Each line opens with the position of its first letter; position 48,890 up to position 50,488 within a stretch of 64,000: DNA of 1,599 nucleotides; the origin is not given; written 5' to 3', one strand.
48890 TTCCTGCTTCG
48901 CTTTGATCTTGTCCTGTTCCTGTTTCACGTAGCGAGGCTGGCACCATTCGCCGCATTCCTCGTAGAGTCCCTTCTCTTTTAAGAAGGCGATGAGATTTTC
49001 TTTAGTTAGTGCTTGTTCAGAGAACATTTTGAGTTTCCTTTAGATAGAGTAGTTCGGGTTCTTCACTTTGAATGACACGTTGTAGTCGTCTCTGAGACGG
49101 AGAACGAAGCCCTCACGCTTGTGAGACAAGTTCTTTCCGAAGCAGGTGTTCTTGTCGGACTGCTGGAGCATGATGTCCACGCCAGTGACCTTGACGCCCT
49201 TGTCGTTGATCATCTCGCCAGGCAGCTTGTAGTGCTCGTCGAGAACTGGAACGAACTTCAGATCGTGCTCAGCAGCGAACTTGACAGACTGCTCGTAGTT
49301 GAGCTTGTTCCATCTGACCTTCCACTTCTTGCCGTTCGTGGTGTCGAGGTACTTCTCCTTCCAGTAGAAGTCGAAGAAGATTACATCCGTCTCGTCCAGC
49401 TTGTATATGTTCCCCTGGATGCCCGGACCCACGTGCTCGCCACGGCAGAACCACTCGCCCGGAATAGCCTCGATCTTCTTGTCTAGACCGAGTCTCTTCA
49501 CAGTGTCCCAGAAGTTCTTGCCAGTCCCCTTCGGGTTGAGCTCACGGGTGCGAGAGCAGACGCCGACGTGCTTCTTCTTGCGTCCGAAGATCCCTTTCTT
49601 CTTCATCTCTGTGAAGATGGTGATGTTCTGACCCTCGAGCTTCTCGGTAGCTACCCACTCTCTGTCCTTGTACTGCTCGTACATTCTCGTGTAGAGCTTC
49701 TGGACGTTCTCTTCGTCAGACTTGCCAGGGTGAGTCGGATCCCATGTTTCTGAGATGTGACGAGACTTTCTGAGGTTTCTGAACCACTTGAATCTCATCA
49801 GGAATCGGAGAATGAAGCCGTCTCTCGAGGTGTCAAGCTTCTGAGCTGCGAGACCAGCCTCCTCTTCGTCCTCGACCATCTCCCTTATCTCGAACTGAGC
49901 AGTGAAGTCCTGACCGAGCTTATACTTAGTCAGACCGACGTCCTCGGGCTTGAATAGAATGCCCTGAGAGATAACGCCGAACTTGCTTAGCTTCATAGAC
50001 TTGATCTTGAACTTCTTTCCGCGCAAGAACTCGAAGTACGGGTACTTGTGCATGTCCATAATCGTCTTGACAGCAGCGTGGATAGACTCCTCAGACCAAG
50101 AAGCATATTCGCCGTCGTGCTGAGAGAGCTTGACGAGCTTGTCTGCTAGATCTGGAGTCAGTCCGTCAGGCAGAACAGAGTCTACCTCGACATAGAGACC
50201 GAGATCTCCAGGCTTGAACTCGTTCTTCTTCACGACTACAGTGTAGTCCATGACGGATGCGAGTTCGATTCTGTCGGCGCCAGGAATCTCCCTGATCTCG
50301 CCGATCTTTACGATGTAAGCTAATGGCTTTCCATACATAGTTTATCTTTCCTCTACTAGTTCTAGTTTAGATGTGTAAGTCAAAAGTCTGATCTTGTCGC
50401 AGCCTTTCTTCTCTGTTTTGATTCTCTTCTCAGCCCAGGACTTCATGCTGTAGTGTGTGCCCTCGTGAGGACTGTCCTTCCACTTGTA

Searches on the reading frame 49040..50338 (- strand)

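Call 31: search_protein_families(library=phrogs, proteins=[window:49040-50338:-], max_evalue=0.00001)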
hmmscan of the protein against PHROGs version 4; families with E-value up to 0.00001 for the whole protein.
window:49040-50338:- (432 aa): 2 families
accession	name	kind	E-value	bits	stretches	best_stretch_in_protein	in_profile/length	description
phrog_968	-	DNA, RNA and nucleotide metabolism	9e-40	137.8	1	6-430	10-388/398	RNA ligase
phrog_548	-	DNA, RNA and nucleotide metabolism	4.5e-12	46.8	1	215-430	21-233/341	RNA ligase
